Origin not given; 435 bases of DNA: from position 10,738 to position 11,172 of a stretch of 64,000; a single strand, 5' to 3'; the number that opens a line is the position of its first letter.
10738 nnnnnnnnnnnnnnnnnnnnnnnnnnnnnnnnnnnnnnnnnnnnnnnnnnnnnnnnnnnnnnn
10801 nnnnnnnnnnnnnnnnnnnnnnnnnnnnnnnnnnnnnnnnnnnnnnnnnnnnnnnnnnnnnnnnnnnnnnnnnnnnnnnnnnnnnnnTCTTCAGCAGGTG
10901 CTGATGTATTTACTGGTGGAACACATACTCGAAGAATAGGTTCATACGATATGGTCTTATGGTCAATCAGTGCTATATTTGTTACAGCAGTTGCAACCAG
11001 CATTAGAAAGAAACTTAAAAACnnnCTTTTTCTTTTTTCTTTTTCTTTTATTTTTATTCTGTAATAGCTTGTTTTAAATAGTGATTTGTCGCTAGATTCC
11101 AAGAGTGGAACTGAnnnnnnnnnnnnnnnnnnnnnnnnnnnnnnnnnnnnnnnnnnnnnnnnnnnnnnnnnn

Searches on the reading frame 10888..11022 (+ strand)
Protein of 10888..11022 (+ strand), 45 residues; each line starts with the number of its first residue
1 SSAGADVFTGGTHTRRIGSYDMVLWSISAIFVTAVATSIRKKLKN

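Call 7: search_protein_families(library=ncbifam, proteins=[window:10888-11022:+], max_evalue=10)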
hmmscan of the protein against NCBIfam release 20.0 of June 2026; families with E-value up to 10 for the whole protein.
seq(45 aa): 0 families

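Call 37: search_protein_families(library=ncbifam, alignment_id=A3, max_evalue=1)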
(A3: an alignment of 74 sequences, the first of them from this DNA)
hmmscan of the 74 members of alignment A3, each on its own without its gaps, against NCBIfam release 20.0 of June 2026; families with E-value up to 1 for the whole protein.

A. member 1, seq(45 aa): 0 families

B. families by the number of members that match (of 74 scanned): 22 families
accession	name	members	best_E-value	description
NF045529.2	Heimdall-CTERM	11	0.0012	Heimdall-CTERM domain-containing surface protein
NF033507.3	Loki-CTERM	8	0.0011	Loki-CTERM sorting domain-containing protein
TIGR01167.1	LPXTG_anchor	5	0.0048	LPXTG cell wall anchor domain-containing protein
NF041738.1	GG_III-CTERM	3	0.0053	GGIII-like transmembrane region-containing protein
TIGR03024.1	arch_PEF_CTERM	2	0.0034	PEF-CTERM sorting domain-containing protein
TIGR02736.1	cbb3_Q_epsi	2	0.024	cytochrome c oxidase, cbb3-type, CcoQ subunit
NF010227.0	PRK13682.1-2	1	0.017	hypothetical protein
NF011602.0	PRK15028.1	1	0.025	cytochrome d ubiquinol oxidase subunit II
NF000054.1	AAC_2p_Ie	1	0.036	aminoglycoside N-acetyltransferase AAC(2')-Ie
TIGR04145.2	Firmicu_CTERM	1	0.038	Firmicu-CTERM sorting domain-containing protein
TIGR04407.1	LptF_YjgP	1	0.05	LPS export ABC transporter permease LptF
TIGR00739.1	yajC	1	0.052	preprotein translocase subunit YajC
TIGR03063.1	srtB_target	1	0.066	sortase B protein-sorting domain-containing protein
TIGR03141.1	cytochro_ccmD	1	0.083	heme exporter protein CcmD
TIGR00117.1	acnB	1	0.092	bifunctional aconitate hydratase 2/2-methylisocitrate dehydratase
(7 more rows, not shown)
